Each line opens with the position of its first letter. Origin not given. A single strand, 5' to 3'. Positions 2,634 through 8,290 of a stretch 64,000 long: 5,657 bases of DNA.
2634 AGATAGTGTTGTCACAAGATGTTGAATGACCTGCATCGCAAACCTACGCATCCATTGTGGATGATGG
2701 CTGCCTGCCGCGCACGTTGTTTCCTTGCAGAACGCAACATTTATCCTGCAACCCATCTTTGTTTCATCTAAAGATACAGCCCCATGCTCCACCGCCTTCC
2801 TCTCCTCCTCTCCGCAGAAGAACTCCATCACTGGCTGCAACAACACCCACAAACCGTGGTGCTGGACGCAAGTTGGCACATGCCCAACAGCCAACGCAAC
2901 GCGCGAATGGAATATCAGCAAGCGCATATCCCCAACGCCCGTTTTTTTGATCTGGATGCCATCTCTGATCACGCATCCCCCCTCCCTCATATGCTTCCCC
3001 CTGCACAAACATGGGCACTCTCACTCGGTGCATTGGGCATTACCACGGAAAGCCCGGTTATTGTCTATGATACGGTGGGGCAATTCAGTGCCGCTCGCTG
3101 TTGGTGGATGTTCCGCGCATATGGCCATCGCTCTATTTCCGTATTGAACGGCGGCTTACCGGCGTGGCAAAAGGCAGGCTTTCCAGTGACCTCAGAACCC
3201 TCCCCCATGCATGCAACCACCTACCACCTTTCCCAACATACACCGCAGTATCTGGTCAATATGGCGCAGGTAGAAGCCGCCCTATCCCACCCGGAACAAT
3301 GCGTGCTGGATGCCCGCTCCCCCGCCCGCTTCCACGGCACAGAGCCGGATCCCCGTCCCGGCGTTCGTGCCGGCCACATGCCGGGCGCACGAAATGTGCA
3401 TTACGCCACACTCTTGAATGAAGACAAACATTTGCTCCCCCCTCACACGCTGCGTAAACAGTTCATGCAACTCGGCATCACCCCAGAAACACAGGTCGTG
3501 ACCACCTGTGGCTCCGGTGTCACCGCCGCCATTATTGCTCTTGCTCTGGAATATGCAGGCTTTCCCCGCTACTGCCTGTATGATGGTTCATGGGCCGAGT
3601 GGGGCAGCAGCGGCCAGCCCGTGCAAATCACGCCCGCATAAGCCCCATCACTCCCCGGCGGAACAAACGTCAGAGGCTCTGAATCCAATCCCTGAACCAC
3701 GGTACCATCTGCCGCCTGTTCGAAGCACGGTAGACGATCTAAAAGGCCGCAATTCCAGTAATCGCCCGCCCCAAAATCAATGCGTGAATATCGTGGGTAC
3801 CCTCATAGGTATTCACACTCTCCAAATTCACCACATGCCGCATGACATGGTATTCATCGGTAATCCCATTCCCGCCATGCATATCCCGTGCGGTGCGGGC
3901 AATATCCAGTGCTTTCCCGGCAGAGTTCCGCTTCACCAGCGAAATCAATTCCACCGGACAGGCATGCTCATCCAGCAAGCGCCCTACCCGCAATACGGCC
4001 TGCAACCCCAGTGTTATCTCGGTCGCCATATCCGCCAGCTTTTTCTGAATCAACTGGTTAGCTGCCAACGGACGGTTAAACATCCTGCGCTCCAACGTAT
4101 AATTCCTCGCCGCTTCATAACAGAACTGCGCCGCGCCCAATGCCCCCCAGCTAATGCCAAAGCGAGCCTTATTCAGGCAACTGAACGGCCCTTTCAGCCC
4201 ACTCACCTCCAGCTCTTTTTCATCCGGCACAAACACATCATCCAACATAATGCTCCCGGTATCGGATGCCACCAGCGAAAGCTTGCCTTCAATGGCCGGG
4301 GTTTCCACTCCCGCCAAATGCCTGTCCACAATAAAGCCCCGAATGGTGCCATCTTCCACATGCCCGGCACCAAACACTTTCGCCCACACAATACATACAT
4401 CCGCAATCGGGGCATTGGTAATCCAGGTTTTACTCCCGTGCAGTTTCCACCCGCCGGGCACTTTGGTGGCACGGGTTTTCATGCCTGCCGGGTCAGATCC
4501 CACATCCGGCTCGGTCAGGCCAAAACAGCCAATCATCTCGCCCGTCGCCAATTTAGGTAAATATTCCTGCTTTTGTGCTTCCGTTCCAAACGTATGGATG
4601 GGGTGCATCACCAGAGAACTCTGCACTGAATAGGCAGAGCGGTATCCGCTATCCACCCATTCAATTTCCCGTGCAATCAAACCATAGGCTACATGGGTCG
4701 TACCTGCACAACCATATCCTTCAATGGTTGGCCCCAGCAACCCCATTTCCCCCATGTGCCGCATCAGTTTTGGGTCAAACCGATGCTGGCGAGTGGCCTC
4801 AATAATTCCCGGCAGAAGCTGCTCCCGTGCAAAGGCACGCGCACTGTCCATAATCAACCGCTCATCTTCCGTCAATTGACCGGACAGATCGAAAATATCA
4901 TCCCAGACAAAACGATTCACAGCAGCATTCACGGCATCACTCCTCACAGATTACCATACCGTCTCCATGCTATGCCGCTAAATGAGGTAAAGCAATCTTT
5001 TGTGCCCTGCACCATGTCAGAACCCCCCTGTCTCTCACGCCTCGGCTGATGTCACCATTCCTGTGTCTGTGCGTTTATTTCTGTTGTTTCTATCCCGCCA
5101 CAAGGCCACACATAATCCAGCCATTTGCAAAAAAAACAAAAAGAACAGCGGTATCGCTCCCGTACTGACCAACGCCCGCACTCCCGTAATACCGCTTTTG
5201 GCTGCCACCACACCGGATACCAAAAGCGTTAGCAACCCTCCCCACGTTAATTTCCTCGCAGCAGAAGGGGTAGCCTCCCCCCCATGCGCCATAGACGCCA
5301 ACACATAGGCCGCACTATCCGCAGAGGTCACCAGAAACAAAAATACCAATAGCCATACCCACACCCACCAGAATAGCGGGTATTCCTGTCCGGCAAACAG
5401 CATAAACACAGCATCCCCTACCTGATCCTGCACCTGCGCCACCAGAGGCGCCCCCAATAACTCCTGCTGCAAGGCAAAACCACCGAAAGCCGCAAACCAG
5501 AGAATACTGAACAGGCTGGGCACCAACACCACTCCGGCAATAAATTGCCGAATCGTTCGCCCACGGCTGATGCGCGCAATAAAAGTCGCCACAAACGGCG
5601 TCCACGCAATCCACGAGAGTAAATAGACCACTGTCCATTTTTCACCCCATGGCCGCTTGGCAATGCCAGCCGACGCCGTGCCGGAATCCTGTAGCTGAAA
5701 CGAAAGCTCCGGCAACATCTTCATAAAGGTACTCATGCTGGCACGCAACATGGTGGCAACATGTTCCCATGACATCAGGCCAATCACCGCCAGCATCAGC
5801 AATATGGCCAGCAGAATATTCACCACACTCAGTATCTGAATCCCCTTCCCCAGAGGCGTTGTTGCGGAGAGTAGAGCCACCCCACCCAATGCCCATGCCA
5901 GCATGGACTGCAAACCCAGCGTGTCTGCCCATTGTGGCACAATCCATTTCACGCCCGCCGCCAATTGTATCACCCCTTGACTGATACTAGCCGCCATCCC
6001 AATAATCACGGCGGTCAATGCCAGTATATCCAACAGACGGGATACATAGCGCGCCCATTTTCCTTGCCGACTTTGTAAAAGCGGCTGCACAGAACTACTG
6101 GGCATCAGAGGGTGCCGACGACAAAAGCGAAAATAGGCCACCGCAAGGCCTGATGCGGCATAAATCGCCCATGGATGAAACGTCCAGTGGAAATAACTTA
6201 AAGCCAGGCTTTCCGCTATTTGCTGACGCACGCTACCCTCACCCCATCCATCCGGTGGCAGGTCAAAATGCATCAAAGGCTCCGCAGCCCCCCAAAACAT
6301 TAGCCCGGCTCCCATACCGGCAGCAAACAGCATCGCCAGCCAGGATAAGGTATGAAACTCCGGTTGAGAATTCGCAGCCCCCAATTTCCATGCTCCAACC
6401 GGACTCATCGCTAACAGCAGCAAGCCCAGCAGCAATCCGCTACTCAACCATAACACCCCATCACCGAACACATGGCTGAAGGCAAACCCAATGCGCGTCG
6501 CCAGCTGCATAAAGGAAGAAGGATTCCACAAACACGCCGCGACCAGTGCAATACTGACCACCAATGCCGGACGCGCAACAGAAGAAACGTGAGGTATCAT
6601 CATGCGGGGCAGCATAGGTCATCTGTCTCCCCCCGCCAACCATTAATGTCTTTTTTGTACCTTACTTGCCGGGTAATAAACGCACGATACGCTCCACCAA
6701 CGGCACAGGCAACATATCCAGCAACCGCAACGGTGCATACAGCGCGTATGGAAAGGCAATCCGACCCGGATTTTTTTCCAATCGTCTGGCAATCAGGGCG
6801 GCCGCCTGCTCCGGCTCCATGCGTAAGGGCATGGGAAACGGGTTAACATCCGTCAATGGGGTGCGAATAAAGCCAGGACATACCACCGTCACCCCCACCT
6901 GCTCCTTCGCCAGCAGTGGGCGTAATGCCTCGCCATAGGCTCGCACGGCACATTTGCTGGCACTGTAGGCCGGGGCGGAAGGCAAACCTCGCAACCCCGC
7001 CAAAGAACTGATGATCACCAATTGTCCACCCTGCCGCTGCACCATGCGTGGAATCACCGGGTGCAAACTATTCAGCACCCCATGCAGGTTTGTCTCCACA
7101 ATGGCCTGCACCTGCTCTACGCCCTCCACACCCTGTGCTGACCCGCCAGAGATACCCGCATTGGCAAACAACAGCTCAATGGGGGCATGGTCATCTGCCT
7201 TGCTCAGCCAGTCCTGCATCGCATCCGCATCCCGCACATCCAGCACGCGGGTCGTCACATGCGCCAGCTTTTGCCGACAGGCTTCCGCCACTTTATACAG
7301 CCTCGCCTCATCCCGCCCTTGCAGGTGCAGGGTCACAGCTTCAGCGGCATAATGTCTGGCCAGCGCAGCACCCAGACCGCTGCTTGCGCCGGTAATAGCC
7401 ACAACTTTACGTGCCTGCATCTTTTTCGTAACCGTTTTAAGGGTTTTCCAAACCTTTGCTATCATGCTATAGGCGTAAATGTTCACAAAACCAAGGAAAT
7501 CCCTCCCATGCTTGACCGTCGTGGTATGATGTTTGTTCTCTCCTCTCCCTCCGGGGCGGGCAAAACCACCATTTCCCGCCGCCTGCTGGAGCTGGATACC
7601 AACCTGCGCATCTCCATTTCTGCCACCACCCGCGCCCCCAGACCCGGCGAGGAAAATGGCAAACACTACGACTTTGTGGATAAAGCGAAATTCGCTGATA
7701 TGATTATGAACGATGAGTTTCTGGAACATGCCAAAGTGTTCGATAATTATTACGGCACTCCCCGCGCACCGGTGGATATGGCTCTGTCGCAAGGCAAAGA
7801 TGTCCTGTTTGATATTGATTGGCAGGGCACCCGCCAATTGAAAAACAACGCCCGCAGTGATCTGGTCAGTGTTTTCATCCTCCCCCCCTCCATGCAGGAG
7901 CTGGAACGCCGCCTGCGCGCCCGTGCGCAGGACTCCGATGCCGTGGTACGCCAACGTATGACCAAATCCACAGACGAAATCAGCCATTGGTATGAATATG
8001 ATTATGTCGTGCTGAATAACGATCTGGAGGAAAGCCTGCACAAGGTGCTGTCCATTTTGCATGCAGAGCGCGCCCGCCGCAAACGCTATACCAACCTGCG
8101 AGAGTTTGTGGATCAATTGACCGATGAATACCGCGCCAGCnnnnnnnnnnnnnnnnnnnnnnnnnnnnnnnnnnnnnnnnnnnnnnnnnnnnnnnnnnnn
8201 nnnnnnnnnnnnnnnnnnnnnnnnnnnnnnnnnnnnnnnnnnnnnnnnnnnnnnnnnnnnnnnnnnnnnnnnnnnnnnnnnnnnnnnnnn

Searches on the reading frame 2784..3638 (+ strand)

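Call 47: search_protein_families(library=ncbifam, proteins=[window:2784-3638:+], max_evalue=1e-10)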
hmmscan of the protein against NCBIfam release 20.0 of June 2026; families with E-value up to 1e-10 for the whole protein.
window:2784-3638:+ (285 aa): 1 family
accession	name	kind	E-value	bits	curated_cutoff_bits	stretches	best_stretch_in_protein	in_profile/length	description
NF008557.0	PRK11493.1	equivalog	1.6e-69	234.1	250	1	16-276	10-272/281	3-mercaptopyruvate sulfurtransferase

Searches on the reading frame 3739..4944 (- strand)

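Call 47: search_protein_families(library=ncbifam, proteins=[window:3739-4944:-], max_evalue=1e-10)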
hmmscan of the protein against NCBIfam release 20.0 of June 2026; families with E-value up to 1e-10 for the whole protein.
window:3739-4944:- (401 aa): 15 families
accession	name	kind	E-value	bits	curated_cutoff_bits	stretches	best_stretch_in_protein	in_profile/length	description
NF052270.1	Staph_DH_FadE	equivalog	1.9e-65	221.1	600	1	10-401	7-399/400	acyl-CoA dehydrogenase FadE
NF058590.1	AcCoDHFadEBacil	equivalog_domain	3.8e-60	204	600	1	22-329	19-325/586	acyl-CoA dehydrogenase FadE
NF045552.1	GlutCoADH_Des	equivalog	1.7e-56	192.1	470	1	23-391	4-375/387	glutaryl-CoA dehydrogenase Acd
NF042972.1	AcrlCoAredClosAcrC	equivalog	2.2e-56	191.2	640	1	23-396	4-377/378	acryloyl-CoA reductase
NF053553.1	prodigi_MBC_PigA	equivalog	6.6e-43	147.3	500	1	23-394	4-378/381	prodigiosin MBC biosynthesis dehydrogenase PigA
NF043006.1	CyhCrbnylCoADH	equivalog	4e-41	141.3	650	1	25-396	5-376/380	cyclohexane-1-carbonyl-CoA dehydrogenase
NF042439.1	SulpropCoADesulf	equivalog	6.2e-39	133.8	600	1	34-386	3-361/379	3-sulfinopropanoyl-CoA desulfinase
NF045652.1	ProlPCPDhRedW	equivalog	9.2e-36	123.4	650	1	31-364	7-343/376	L-prolyl-[peptidyl-carrier protein] dehydrogenase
TIGR03207.1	cyc_hxne_CoA_dh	equivalog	1.6e-35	122.6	575.35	1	24-393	1-369/372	cyclohexanecarboxyl-CoA dehydrogenase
NF008997.0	PRK12341.1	equivalog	1.8e-34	119.5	537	1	23-395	4-376/382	acyl-CoA dehydrogenase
NF002885.1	PRK03354.1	equivalog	1.6e-25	90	540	1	23-395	4-373/378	crotonobetainyl-CoA dehydrogenase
NF007000.1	PRK09463.1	subfamily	7.9e-24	84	600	1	52-362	70-399/726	acyl-CoA dehydrogenase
NF009586.0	PRK13026.1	subfamily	2e-19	69.4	608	1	116-363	171-435/777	acyl-CoA dehydrogenase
TIGR03204.1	pimC_large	equivalog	1e-17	64.1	623.85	1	76-245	62-226/395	pimeloyl-CoA dehydrogenase large subunit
NF038187.1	FadE_coli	exception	2.7e-14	52.2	1300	1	117-362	212-474/816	acyl-CoA dehydrogenase FadE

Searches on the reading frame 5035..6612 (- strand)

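Call 47: search_protein_families(library=ncbifam, proteins=[window:5035-6612:-], max_evalue=1e-10)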
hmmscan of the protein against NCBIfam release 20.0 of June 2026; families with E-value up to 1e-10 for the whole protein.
window:5035-6612:- (525 aa): 5 families
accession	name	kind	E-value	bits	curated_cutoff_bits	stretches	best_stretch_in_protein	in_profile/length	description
NF047988.1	betaine_BCCT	equivalog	1.2e-100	337.3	650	1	17-504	7-481/483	glycine betaine uptake BCCT transporter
TIGR00842.1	bcct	subfamily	7.4e-93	311.7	407.55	1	55-504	6-449/452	BCCT family transporter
NF007399.1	PRK09928.1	subfamily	2.2e-68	230.9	695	1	45-511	48-505/675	choline BCCT transporter BetT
NF007412.0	PRK09950.1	equivalog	3e-44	151.5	647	1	16-507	16-499/536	BCCT family transporter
NF002887.1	PRK03356.1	equivalog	2.4e-43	148.6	541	1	46-495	47-487/497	L-carnitine/gamma-butyrobetaine antiporter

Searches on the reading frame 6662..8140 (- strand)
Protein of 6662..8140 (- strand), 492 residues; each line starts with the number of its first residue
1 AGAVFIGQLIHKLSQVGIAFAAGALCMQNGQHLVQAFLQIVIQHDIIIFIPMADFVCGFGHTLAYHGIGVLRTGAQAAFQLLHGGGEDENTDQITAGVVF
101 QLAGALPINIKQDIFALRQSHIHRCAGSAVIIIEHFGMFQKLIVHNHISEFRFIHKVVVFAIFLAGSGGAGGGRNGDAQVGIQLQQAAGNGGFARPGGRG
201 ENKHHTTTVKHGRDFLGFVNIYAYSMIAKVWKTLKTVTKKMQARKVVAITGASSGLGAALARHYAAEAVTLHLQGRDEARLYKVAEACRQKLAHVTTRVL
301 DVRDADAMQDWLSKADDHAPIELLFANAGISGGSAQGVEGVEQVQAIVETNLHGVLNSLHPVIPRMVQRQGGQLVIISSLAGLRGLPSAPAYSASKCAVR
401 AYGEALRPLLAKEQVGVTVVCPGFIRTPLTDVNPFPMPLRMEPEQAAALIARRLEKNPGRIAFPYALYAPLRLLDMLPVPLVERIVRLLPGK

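Call 47: search_protein_families(library=ncbifam, proteins=[window:6662-8140:-], max_evalue=1e-10)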
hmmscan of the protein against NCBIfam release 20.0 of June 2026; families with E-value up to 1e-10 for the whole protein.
window:6662-8140:- (492 aa): 155 families (the best 25 are shown)
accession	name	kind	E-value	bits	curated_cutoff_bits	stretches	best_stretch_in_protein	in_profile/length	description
NF005437.0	PRK07024.1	equivalog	2e-60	204.4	266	1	243-490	3-251/259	SDR family oxidoreductase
NF006099.0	PRK08251.1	equivalog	1.6e-38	132.3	253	1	242-485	2-249/250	SDR family oxidoreductase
NF004825.0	PRK06181.1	equivalog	1.7e-38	132.5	215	1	243-429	5-192/268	SDR family oxidoreductase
NF005878.0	PRK07825.1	subfamily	9.4e-38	130.1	287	1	243-489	8-252/278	short chain dehydrogenase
NF005881.0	PRK07832.1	equivalog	4.3e-37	127.8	296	1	240-431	6-199/287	SDR family oxidoreductase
NF005489.0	PRK07102.1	equivalog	3.6e-35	121.7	267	1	246-479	3-235/243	SDR family oxidoreductase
NF004514.1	PRK05855.1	equivalog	2.1e-34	119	455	1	238-437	307-508/578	SDR family oxidoreductase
NF009466.0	PRK12826.1-2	subfamily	4.2e-34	118.1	222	1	245-431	4-193/248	3-oxoacyl-ACP reductase FabG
NF004196.0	PRK05650.1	equivalog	6.2e-34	117.3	297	1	245-432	3-191/272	SDR family oxidoreductase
NF004526.0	PRK05872.1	subfamily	7.5e-34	117.2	276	1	243-431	9-196/297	short-chain dehydrogenase/reductase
NF004765.0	PRK06101.1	equivalog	6.6e-33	113.8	406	1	246-487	3-236/241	SDR family oxidoreductase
NF005806.0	PRK07666.1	equivalog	8.8e-33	113.6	286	1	244-430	7-194/239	3-ketoacyl-ACP reductase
NF006123.0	PRK08267.1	equivalog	1.3e-32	113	261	1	244-433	2-191/261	SDR family oxidoreductase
NF004792.0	PRK06139.1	equivalog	3.5e-32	111.8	308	1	241-428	5-194/327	SDR family oxidoreductase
NF005672.0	PRK07454.1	equivalog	2.6e-30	105.4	234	1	240-433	2-196/241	SDR family oxidoreductase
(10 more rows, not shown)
